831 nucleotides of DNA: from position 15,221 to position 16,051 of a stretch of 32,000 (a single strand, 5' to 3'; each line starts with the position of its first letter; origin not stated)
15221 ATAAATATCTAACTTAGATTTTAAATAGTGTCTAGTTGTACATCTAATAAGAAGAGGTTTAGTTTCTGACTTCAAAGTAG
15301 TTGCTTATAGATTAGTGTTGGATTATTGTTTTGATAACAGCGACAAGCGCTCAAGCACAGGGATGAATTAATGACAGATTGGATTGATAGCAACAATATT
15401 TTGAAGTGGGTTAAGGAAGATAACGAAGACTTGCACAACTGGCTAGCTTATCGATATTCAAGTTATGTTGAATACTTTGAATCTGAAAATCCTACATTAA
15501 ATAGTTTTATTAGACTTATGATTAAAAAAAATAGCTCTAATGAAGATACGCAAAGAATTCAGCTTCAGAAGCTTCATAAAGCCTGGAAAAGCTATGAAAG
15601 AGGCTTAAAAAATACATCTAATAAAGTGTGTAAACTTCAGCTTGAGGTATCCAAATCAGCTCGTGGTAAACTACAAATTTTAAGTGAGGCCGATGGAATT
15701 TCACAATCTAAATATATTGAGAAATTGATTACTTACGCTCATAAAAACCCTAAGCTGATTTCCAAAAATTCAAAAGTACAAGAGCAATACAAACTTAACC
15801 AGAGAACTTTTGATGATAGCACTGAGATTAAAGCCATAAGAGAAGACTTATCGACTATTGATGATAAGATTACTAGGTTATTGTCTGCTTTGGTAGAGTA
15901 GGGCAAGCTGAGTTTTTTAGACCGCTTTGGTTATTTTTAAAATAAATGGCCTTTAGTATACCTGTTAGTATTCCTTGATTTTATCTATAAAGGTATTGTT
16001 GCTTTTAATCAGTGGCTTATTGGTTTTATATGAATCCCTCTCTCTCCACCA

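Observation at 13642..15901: Very AT-rich divergent orphan gene pair (double-wHTH 451-aa protein and RHH-like 176-aa protein) at the extreme edge of the island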

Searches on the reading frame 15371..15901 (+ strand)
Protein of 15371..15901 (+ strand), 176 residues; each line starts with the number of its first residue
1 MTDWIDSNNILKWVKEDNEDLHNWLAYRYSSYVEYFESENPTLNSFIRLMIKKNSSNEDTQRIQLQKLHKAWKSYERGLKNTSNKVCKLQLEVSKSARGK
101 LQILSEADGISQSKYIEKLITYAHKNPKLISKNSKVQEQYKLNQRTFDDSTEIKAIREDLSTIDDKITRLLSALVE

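Call 4: search_protein_families(library=pfam, proteins=[window:15371-15901:+], max_evalue=1)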
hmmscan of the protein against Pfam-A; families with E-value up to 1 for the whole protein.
window:15371-15901:+ (176 aa): 6 families
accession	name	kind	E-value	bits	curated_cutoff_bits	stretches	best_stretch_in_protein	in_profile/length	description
PF07624.16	PSD2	-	0.016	15.4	25.8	0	146-175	40-69/74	Protein of unknown function (DUF1585)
PF12651.13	RHH_3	-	0.064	13.7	21.6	1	100-118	16-34/44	Ribbon-helix-helix domain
PF14357.11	DUF4404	-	0.072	14.2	27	0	16-50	40-74/83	Domain of unknown function (DUF4404)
PF11488.14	Lge1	-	0.1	13.2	25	1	51-96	9-49/71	Transcriptional regulatory protein LGE1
PF11827.13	DUF3347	-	0.18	13.1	25.5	0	132-172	46-86/93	Protein of unknown function (DUF3347)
PF24580.1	DUF7607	-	0.24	12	27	0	54-105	37-88/110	Domain of unknown function (DUF7607)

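Call 6: search_protein_families(library=ncbifam, proteins=[window:15371-15901:+], max_evalue=1)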
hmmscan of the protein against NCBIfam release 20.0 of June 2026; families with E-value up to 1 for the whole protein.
window:15371-15901:+ (176 aa): 3 families
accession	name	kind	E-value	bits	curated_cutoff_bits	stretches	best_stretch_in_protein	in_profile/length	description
NF010256.0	PRK13702.1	subfamily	0.014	15.4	87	1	89-123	44-78/85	replication regulatory protein RepA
TIGR02042.1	sir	equivalog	0.021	13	731.5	1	25-129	350-451/581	sulfite reductase, ferredoxin dependent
TIGR01130.1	ER_PDI_fam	subfamily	0.056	13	344.25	1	42-161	205-326/476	protein disulfide-isomerase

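Call 7: search_protein_families(library=phrogs, proteins=[window:15371-15901:+], max_evalue=1)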
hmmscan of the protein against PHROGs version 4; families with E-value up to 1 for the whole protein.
window:15371-15901:+ (176 aa): 3 families
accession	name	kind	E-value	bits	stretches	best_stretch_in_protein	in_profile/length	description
phrog_3735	-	unknown function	0.099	13.6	1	38-156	23-123/182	-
phrog_10579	-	unknown function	0.24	12.2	1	112-157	16-61/182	-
phrog_18126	-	unknown function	0.97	10.5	0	114-176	16-81/87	-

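Call 8: search_protein_families(library=padloc, proteins=[window:15371-15901:+], max_evalue=1)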
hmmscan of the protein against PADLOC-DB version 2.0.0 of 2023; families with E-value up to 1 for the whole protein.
window:15371-15901:+ (176 aa): 0 families

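Call 13: search_dna_similar(query=window:15371-15901:+, collection=plasmids, mode=protein, max_evalue=0.001, max_rows=30)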
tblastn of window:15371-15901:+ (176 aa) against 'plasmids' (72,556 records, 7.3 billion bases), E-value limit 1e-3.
No match.

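Call 18: find_homologous_proteins(query=window:15371-15901:+)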
Query window:15371-15901:+ (176 aa): 21 proteins with E <= 0.001 among 53 candidates.
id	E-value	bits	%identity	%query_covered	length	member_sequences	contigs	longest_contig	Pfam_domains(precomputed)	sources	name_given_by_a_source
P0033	5.3e-106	369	99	99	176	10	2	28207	-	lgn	-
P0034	2.8e-93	328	89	100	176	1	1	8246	-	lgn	-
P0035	1.5e-83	296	81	100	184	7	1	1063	-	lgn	-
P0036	5.4e-81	288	79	98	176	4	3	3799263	-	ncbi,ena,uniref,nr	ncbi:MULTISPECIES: hypothetical protein [Pseudoalteromonas]|uniref:hypothetical protein n=1 Tax=Pseu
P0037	8.7e-80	284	77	98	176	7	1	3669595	-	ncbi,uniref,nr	ncbi:hypothetical protein [Pseudoalteromonas atlantica]|uniref:hypothetical protein n=1 Tax=Pseudoal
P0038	1.3e-78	280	76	98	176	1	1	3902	-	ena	-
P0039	5.2e-71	256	71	98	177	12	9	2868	-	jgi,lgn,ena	-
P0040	5.3e-70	252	68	100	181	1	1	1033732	-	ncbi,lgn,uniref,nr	ncbi:hypothetical protein HHL01_03955 [Pseudoalteromonas arctica]|uniref:Uncharacterized protein n=1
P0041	9.0e-70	252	71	98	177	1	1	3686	-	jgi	jgi:hypothetical protein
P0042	1.0e-69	251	70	100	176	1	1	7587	-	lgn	-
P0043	4.8e-69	249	99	70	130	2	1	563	-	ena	-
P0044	1.6e-68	248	70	98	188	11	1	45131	-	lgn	-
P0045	7.9e-68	245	72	98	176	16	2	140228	-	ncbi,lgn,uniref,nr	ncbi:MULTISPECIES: hypothetical protein [unclassified Pseudoalteromonas]|uniref:hypothetical protein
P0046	6.0e-67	242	68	100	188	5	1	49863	-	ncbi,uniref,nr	ncbi:hypothetical protein [Pseudoalteromonas sp. S1612]|uniref:hypothetical protein n=1 Tax=Pseudoal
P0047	4.4e-65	236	67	97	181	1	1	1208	-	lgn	-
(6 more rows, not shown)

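Call 24: search_solved_structures(query=A2, max_evalue=10, show_alignments=2)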
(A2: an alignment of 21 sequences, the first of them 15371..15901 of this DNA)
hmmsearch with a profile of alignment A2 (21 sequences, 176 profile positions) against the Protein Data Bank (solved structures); distinct sequences matched with E-value up to 10: 3.
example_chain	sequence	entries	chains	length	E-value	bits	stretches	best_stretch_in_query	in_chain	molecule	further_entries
1tzt_A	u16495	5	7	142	0.17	14.8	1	140-175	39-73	N utilization substance protein B homolog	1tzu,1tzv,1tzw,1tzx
7kiq_A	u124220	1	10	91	0.74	12.7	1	104-137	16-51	Phosphatidate phosphatase LPIN2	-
5oun_A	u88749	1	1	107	0.88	12.4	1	116-170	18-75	RuvB-like protein 2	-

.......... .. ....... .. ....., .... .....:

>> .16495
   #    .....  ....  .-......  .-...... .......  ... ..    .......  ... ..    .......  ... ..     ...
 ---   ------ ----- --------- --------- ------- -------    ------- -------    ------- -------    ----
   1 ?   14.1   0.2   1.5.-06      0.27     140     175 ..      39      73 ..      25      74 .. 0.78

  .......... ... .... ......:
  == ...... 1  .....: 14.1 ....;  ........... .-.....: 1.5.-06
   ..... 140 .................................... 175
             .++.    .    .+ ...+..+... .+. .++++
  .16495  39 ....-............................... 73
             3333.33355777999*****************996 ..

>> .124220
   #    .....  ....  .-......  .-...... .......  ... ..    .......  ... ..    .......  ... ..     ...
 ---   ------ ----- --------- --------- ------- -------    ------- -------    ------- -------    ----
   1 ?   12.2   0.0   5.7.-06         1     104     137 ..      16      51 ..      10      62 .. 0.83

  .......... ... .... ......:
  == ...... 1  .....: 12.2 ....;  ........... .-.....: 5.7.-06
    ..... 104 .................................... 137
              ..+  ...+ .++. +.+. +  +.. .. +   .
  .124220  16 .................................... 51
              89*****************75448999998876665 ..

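Call 39: predict_structure(alignment_id=A3)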
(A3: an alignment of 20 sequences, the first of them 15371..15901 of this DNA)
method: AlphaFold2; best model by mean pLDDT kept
length: 176 residues; sequences in the alignment: 20
mean_pLDDT: 72.6   pTM: 0.47
mean pLDDT of the five models: 72.6, 68.9, 68.0, 67.2, 60.6
residues with pLDDT >= 90: 37; 70-90: 71; 50-70: 42; < 50: 26
segments of 3 or more residues with pLDDT < 50: 131-149, 152-154, 174-176
pLDDT, mean of each block of 10 residues (from residue 1): 74 89 91 87 91 87 92 88 60 67 84 77 68 45 42 50 58 50
secondary structure, 60 per line:
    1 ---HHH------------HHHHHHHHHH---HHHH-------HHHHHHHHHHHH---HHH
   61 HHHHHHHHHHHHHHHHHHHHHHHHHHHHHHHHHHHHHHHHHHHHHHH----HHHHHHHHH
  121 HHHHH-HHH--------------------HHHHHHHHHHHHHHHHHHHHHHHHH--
elements in order: H19-28 H32-35 H43-54 H58-107 H112-125 H150-174

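Call 43: fold_search(model_id=the predicted structure, library=pdb)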
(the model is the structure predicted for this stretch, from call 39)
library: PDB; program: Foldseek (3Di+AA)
matches with E <= 10: 0; with E <= 0.001: 0
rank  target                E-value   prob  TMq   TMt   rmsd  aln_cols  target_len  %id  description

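Call 61: search_protein_families(library=pfam, alignment_id=A3, max_evalue=0.5)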
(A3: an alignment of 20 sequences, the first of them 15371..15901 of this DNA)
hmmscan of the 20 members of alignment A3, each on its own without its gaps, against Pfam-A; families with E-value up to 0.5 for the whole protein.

A. member 1, window:15371-15901:+ (176 aa): 6 families
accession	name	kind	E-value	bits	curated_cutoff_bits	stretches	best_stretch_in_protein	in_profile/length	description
PF07624.16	PSD2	-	0.016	15.4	25.8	0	146-175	40-69/74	Protein of unknown function (DUF1585)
PF12651.13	RHH_3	-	0.064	13.7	21.6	1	100-118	16-34/44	Ribbon-helix-helix domain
PF14357.11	DUF4404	-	0.072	14.2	27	0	16-50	40-74/83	Domain of unknown function (DUF4404)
PF11488.14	Lge1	-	0.1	13.2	25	0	51-96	9-49/71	Transcriptional regulatory protein LGE1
PF11827.13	DUF3347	-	0.18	13.1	25.5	0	132-172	46-86/93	Protein of unknown function (DUF3347)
PF24580.1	DUF7607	-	0.24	12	27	0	54-105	37-88/110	Domain of unknown function (DUF7607)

B. families by the number of members that match (of 20 scanned): 39 families (the first 25 are shown)
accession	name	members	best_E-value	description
PF16460.11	Phage_TTP_11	10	0.0042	Phage tail tube, TTP, lambda-like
PF11488.14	Lge1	10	0.017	Transcriptional regulatory protein LGE1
PF12651.13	RHH_3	7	0.016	Ribbon-helix-helix domain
PF00535.33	Glycos_transf_2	5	0.00034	Glycosyl transferase family 2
PF10018.14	Med4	5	0.024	Vitamin-D-receptor interacting Mediator subunit 4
PF10723.15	RepB-RCR_reg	4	0.041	Replication regulatory protein RepB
PF18852.6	LPD34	2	0.0039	Large polyvalent protein associated domain 34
PF07624.16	PSD2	2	0.016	Protein of unknown function (DUF1585)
PF03126.23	Plus-3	2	0.029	Plus-3 domain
PF10241.14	KxDL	2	0.054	Uncharacterized conserved protein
PF14357.11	DUF4404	2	0.072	Domain of unknown function (DUF4404)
PF11827.13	DUF3347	2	0.094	Protein of unknown function (DUF3347)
PF05778.17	Apo-CIII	2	0.13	Apolipoprotein CIII (Apo-CIII)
PF04769.18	MATalpha_HMGbox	1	0.0076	Mating-type protein MAT alpha 1 HMG-box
PF08326.17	ACC_central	1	0.012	Acetyl-CoA carboxylase, central region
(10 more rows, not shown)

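Call 81: search_dna_similar(query=window:15371-15901:+, collection=phages, mode=protein, max_evalue=0.01)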
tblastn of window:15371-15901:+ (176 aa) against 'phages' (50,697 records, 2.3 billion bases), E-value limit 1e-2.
No match.

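Call 98: find_encoding_contigs(protein=P0036, flank=10000, max_places=3)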
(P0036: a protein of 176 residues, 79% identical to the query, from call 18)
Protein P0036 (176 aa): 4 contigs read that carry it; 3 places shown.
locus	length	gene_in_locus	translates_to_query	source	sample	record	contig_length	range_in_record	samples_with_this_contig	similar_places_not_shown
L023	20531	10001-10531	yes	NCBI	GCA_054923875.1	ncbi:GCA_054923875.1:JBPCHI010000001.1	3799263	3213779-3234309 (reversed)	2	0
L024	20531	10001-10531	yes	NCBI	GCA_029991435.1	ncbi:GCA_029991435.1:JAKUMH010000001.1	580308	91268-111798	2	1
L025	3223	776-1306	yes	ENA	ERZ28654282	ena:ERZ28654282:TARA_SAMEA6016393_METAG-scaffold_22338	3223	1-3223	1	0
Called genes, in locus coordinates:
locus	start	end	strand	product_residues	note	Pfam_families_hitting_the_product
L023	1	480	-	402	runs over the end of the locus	PF06772:LtrA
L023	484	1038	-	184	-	-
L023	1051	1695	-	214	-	PF01323:DSBA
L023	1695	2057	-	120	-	-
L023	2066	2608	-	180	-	PF00578:AhpC-TSA, PF08534:Redoxin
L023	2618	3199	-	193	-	PF02525:Flavodoxin_2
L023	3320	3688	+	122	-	PF01638:HxlR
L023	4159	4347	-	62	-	PF05930:Phage_AlpA, PF12728:HTH_17 (weak)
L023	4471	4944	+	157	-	PF04002:RadC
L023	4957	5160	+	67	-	PF10980:DUF2787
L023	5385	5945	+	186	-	PF00589:Phage_integrase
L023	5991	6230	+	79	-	-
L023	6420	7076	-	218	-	PF11726:YagK_YfjJ_C, PF23343:REP_ORF2-G2P (weak)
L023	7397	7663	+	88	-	PF01371:Trp_repressor (weak), PF13384:HTH_23 (weak), PF13936:HTH_38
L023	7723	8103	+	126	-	-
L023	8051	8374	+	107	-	-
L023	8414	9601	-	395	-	-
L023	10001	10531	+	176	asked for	-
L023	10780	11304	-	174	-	PF02627:CMD (weak)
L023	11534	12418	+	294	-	PF06719:AraC_N, PF00165:HTH_AraC, PF12833:HTH_18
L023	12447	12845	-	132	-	PF11042:DUF2750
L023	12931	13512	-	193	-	PF00440:TetR_N (weak), PF16925:TetR_C_13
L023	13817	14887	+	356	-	PF00724:Oxidored_FMN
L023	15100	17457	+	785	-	PF07715:Plug, PF00593:TonB_dep_Rec_b-barrel, PF14905:OMP_b-brl_3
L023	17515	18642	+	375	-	PF01663:Phosphodiest, PF00884:Sulfatase (weak), PF01676:Metalloenzyme (weak)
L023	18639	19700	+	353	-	PF09423:PhoD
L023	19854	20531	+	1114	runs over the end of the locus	PF04257:RecC_N, PF27451:RecC_4th, PF17946:RecC_C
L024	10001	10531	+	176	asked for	-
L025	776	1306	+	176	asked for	-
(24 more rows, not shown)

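Call 99: find_encoding_contigs(protein=P0040, flank=10000, max_places=2)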
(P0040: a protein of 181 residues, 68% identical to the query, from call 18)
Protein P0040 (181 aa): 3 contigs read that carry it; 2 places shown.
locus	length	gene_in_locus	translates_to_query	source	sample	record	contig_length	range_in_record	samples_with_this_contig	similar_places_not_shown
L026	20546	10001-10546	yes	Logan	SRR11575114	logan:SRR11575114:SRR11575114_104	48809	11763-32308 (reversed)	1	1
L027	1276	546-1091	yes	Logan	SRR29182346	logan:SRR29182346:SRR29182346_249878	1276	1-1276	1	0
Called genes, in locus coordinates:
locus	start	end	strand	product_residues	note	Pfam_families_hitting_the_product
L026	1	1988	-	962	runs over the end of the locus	PF13872:AAA_34 (faint), PF00176:SNF2-rel_dom, PF00270:DEAD, PF04851:ResIII, PF00271:Helicase_C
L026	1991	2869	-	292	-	PF26109:WHD_BrxR, PF13280:WYL, PF26107:BrxR_CTD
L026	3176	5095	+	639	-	-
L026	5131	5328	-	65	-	PF05930:Phage_AlpA, PF12728:HTH_17 (weak)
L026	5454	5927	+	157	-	PF04002:RadC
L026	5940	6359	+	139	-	PF10980:DUF2787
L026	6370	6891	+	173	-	PF00589:Phage_integrase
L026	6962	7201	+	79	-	-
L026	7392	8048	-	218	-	PF11726:YagK_YfjJ_C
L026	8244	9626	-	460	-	-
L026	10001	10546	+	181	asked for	-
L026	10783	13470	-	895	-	PF03924:CHASE, PF00989:PAS, PF08448:PAS_4 (faint), PF13426:PAS_9 (weak), PF00512:HisKA, PF02518:HATPase_c, PF00072:Response_reg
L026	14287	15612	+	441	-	PF03573:OprD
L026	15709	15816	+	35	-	-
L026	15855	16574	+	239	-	PF00561:Abhydrolase_1, PF12697:Abhydrolase_6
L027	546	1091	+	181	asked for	-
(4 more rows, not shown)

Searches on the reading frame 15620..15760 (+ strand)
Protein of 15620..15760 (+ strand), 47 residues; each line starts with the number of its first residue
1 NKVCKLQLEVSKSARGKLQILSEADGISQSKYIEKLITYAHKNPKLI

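Call 86: search_solved_structures(query=A6, max_evalue=10, show_alignments=3)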
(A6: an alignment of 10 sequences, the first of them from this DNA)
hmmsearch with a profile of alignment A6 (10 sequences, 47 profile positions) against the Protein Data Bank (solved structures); distinct sequences matched with E-value up to 10: 11.
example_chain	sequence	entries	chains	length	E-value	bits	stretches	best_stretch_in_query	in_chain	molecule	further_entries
1b01_A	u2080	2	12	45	0.007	19.3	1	4-42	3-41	TRANSCRIPTIONAL REPRESSOR COPG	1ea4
2cpg_A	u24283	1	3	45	0.0071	19.3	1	4-42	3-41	TRANSCRIPTIONAL REPRESSOR COPG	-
6gyg_A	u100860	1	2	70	0.076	15.9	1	7-40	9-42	Transcription regulator Reg576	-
2mdv_A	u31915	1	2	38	0.082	15.8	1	10-40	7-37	Designed protein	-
1utx_A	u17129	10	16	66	0.54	13.2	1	14-32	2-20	CYLR2 | cytolysin regulator 2 | PUTATIVE TRANSCRIPTION REGULATOR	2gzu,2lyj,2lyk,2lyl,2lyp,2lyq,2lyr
2xiu_A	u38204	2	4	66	0.55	13.2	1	14-32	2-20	CYLR2 | CYLR2 SYNONYM CYTOLYSIN REPRESSOR 2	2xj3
5y9r_A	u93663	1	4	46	0.8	12.7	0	7-19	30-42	Nonstructural protein 4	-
5y2h_D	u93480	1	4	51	0.89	12.5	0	7-19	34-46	Nonstructural protein 4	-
5y2e_D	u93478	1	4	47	0.95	12.4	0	7-18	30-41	Non-structural glycoprotein 4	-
2o1j_A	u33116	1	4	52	1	12.4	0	7-26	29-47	Nonstructural protein NSP4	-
6a6x_C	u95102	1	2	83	1.3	12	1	7-41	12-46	Antitoxin MazE7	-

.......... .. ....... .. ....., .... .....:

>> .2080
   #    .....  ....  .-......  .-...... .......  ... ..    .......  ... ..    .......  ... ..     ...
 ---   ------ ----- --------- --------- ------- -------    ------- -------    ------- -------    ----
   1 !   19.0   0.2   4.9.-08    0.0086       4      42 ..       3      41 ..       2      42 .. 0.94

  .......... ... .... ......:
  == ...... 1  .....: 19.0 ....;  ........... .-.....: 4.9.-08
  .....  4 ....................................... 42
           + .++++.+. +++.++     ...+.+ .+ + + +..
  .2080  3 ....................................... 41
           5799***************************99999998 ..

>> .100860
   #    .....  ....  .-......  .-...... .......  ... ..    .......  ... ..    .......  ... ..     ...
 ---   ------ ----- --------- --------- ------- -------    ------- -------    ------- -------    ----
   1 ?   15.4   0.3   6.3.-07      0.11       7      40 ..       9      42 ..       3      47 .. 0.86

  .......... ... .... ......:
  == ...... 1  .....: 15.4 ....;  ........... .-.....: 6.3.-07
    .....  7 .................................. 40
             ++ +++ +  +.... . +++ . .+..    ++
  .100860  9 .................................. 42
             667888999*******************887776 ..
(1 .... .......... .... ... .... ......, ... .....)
